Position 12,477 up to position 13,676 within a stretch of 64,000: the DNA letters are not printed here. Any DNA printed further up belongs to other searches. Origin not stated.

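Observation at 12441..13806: Low-GC single-gene islet encoding a PD-(D/E)xK nuclease-like protein with its own consensus promoter and terminator: a candidate solitary defence or restriction-like gene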

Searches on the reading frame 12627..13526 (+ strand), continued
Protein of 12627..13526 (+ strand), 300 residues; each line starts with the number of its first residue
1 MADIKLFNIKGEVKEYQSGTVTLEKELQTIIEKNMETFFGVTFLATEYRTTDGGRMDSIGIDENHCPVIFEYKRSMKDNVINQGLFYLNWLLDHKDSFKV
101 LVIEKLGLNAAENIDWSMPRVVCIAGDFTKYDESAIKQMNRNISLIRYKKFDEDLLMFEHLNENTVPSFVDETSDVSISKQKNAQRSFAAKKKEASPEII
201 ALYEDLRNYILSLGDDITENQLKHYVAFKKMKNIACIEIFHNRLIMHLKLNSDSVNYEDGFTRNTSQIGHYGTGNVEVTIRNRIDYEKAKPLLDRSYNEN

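Call 76: get_annotated_region(hit=H15, flank=7000)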
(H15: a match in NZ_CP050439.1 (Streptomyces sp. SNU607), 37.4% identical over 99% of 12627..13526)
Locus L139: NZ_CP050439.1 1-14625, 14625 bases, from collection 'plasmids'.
description: Streptomyces sp. SNU607 plasmid unnamed1, complete sequence
organism: Streptomyces sp. SNU607 (NCBI taxid 2718875)
taxonomy: Bacteria; Actinomycetota; Actinomycetes; Kitasatosporales; Streptomycetaceae; Streptomyces; Streptomyces sp. SNU607
host: -; source: Copris tripartitus,Whole organism,gut; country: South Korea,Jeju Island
typing (MOB-suite, as given by PLSDB): non-mobilizable
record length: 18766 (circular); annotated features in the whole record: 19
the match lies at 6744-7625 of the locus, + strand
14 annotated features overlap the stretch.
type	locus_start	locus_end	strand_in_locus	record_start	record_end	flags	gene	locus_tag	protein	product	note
CDS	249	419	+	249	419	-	-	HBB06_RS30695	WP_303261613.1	hypothetical protein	-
CDS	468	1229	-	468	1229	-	-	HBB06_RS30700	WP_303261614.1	hypothetical protein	-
CDS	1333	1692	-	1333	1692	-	-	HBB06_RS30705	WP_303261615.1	hypothetical protein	-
CDS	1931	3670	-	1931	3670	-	-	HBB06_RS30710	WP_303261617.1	type IV secretory system conjugative DNA transfer family protein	-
CDS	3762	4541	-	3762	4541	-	-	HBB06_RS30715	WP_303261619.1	DUF317 domain-containing protein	-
CDS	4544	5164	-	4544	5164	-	-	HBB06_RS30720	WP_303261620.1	hypothetical protein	-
CDS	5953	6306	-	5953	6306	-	-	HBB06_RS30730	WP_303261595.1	hypothetical protein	-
CDS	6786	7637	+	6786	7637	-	-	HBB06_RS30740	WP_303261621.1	DUF5655 domain-containing protein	-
CDS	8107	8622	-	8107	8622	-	-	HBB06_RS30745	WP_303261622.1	NUDIX hydrolase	-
CDS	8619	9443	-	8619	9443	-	-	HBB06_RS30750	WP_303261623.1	sugar phosphate nucleotidyltransferase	GO:0009058 - biosynthetic process [Evidence IEA]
CDS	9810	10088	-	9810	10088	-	-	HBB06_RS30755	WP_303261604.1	MarR family transcriptional regulator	GO:0006355 - regulation of DNA-templated transcription [Evidence IEA]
CDS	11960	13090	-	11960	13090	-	-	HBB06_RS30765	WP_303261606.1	DnaB-like helicase N-terminal domain-containing protein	GO:0006260 - DNA replication [Evidence IEA]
CDS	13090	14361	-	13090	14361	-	-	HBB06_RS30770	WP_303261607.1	DNA cytosine methyltransferase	-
CDS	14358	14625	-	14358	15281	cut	-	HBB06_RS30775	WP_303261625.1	hypothetical protein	-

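Call 77: get_annotated_region(hit=H16, flank=7000)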
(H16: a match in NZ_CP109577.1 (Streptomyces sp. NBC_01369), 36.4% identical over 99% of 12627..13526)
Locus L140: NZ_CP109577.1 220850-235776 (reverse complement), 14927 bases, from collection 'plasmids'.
description: Streptomyces sp. NBC_01369 plasmid unnamed2, complete sequence
organism: Streptomyces sp. NBC_01369 (NCBI taxid 2903842)
taxonomy: Bacteria; Actinomycetota; Actinomycetes; Kitasatosporales; Streptomycetaceae; Streptomyces; Streptomyces sp. NBC 01369
host: -; source: -; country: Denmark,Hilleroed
typing (MOB-suite, as given by PLSDB): non-mobilizable; replicon rep_cluster_1879
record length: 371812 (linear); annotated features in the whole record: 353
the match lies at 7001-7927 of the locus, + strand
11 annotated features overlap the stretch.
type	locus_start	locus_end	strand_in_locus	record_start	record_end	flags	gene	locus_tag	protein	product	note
CDS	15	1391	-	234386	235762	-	-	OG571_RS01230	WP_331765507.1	IS1380 family transposase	-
CDS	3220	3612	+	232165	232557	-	-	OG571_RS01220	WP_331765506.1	hypothetical protein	-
CDS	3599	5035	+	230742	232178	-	-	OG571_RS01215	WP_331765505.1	caspase family protein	GO:0006508 - proteolysis [Evidence IEA]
CDS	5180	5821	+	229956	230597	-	-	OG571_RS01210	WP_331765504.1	hypothetical protein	-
CDS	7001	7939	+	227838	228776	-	-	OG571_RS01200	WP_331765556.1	DUF5655 domain-containing protein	-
CDS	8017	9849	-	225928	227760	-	-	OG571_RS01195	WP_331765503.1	hypothetical protein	-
CDS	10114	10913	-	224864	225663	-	-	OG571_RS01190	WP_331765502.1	IS5 family transposase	-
CDS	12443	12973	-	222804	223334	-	-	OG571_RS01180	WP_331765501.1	MarR family transcriptional regulator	-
CDS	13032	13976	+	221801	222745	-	-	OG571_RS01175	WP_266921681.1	amidohydrolase family protein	-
CDS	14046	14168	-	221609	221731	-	-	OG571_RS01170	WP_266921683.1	hypothetical protein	-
CDS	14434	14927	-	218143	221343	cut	-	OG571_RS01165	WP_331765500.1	CHAT domain-containing protein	-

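Call 78: get_annotated_region(hit=H8, flank=7000)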
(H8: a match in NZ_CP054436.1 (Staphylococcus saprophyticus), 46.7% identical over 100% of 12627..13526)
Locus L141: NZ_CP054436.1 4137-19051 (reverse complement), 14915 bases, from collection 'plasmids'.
description: Staphylococcus saprophyticus strain UTI-035 plasmid pUTI-035-2, complete sequence
organism: Staphylococcus saprophyticus (NCBI taxid 29385)
taxonomy: Bacteria; Bacillota; Bacilli; Bacillales; Staphylococcaceae; Staphylococcus; Staphylococcus saprophyticus
host: -; source: Homo sapiens,whole organism,urine specimens; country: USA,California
typing (MOB-suite, as given by PLSDB): non-mobilizable; replicon rep_cluster_1017,rep_cluster_1110
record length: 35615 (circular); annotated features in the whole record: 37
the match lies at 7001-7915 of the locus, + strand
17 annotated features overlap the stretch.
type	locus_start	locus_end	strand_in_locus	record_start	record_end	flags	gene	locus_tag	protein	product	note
CDS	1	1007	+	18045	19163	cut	qoxA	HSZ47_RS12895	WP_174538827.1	cytochrome aa3 quinol oxidase subunit II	GO:0015990 - electron transport coupled proton transport [Evidence IEA]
CDS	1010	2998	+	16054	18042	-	qoxB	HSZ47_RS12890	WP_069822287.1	cytochrome aa3 quinol oxidase subunit I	GO:0015990 - electron transport coupled proton transport [Evidence IEA]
CDS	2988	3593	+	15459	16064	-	qoxC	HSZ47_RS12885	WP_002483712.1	cytochrome aa3 quinol oxidase subunit III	GO:0015990 - electron transport coupled proton transport [Evidence IEA]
CDS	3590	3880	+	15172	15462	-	qoxD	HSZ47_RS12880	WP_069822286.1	cytochrome aa3 quinol oxidase subunit IV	GO:0015990 - electron transport coupled proton transport [Evidence IEA]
CDS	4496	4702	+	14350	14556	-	-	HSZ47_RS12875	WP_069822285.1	helix-turn-helix transcriptional regulator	-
CDS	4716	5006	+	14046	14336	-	-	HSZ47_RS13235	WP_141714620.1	thiamine pyrophosphate-dependent enzyme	-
CDS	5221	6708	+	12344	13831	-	-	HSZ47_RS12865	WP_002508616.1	aldehyde dehydrogenase family protein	-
CDS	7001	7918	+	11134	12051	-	-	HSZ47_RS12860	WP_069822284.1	DUF5655 domain-containing protein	-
CDS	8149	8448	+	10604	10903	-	-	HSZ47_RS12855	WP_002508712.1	hypothetical protein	-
CDS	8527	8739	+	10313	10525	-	-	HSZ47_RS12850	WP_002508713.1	hypothetical protein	-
CDS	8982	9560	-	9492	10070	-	-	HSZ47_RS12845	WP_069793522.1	recombinase family protein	GO:0006310 - DNA recombination [Evidence IEA]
CDS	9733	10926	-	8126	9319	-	sqr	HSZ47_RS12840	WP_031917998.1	type II sulfide:quinone oxidoreductase Sqr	-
CDS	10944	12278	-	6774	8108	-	cstB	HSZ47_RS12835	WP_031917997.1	persulfide dioxygenase-sulfurtransferase CstB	-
CDS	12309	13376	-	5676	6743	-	cstA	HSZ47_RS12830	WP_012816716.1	persulfide response sulfurtransferase CstA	-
CDS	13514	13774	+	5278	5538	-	cstR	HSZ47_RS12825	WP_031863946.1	persulfide-sensing transcriptional repressor CstR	-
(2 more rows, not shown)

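Call 83: fold_search(model_id=the predicted structure, library=viral)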
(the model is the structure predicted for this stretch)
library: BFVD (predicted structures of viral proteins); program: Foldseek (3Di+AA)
matches with E <= 10: 648; with E <= 0.001: 5
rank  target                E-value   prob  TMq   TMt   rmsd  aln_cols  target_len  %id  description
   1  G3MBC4                7.4e-12  1.00  0.40  0.40  19.3       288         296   14  Gp54 [Bacillus phage G]
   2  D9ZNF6                4.7e-05  1.00  0.29  0.39  19.2       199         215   14  (no name in the UniProt tables at hand)
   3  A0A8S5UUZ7            6.7e-05  1.00  0.30  0.38  14.1       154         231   12  DUF5655 domain-containing protein [Siphoviridae sp. ctaDn21]
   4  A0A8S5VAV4            4.0e-04  0.99  0.22  0.30   8.9       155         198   14  DNA repair protein [Siphoviridae sp. ct0vA12]
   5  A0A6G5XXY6            9.3e-04  1.00  0.30  0.34   6.3       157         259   15  (no name in the UniProt tables at hand)
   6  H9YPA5                1.4e-03  1.00  0.27  0.50   5.8       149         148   14  (no name in the UniProt tables at hand)
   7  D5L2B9                2.3e-03  0.93  0.21  0.32  10.2       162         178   12  Restriction endonuclease type IV Mrr domain-containing protein [uncultured virus]
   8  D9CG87                2.6e-03  0.75  0.17  0.21  10.3       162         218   15  (no name in the UniProt tables at hand)
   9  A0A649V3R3            3.5e-03  0.95  0.23  0.26  12.3       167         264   13  (no name in the UniProt tables at hand)
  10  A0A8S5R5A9            4.7e-03  1.00  0.24  0.25   5.0       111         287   21  Putative nuclease of the RecB family [Ackermannviridae sp. ctaCq7]
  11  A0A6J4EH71            9.6e-03  0.93  0.20  0.24   8.6       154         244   14  (no name in the UniProt tables at hand)
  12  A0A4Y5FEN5            1.1e-02  0.98  0.29  0.39  12.5       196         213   12  Uncharacterized protein [Lactobacillus phage 521B]
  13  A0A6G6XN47            1.1e-02  0.75  0.21  0.27   7.9       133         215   14  (no name in the UniProt tables at hand)
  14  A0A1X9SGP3            1.1e-02  0.66  0.21  0.31  15.4       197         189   14  (no name in the UniProt tables at hand)
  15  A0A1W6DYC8            1.4e-02  0.97  0.26  0.38   8.6       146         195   13  Uncharacterized protein [Aeromonas phage phiA8-29]
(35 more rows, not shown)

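Call 86: get_annotated_region(hit=H2, flank=3000)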
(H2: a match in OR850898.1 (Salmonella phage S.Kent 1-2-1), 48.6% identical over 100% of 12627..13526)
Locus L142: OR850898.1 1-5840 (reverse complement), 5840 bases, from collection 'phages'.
description: UNVERIFIED_ORG: Salmonella phage S.Kent 1-2-1 clone NODE_26_length_6011_cov_2.992417 genomic sequence.
organism: Salmonella phage S.Kent 1-2-1 (NCBI taxid 3113840)
taxonomy: Viruses
host: Salmonella enterica subsp. enterica serovar Kentucky; source: wastewater; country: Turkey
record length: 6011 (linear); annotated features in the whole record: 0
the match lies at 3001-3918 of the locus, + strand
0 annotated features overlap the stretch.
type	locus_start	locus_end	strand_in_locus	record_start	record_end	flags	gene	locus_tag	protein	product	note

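Call 93: search_protein_families(library=padloc, alignment_id=A4, max_evalue=0.00001)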
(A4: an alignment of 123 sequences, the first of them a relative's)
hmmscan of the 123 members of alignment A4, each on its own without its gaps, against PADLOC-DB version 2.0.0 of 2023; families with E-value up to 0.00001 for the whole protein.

A. member 1, L049:4309-5832:- (508 aa): 0 families

B. families by the number of members that match (of 123 scanned): 226 families (the first 25 are shown)
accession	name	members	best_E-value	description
PDLC03353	MTase_II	6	1.2e-39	Type II methyltransferase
PDLC03371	MTase_II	6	2.2e-34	Type II methyltransferase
PDLC03387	MTase_II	6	3.8e-20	Type II methyltransferase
PDLC03350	MTase_II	5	1.9e-31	Type II methyltransferase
PDLC03299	MTase_II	5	8.2e-25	Type II methyltransferase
PDLC03339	MTase_II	5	1e-23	Type II methyltransferase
PDLC04134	mad2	5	1.1e-14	mads_2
PDLC03320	MTase_II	5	2.4e-13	Type II methyltransferase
PDLC03351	MTase_II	4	3.2e-51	Type II methyltransferase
PDLC03354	MTase_II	4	1.7e-30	Type II methyltransferase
PDLC03300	MTase_II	4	1.4e-24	Type II methyltransferase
PDLC03265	MTase_II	4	1.2e-19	Type II methyltransferase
PDLC03228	MTase_II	4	3.9e-16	Type II methyltransferase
PDLC03216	MTase_II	4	7.8e-14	Type II methyltransferase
PDLC03738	oMTase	4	4.6e-12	orphan methyltransferase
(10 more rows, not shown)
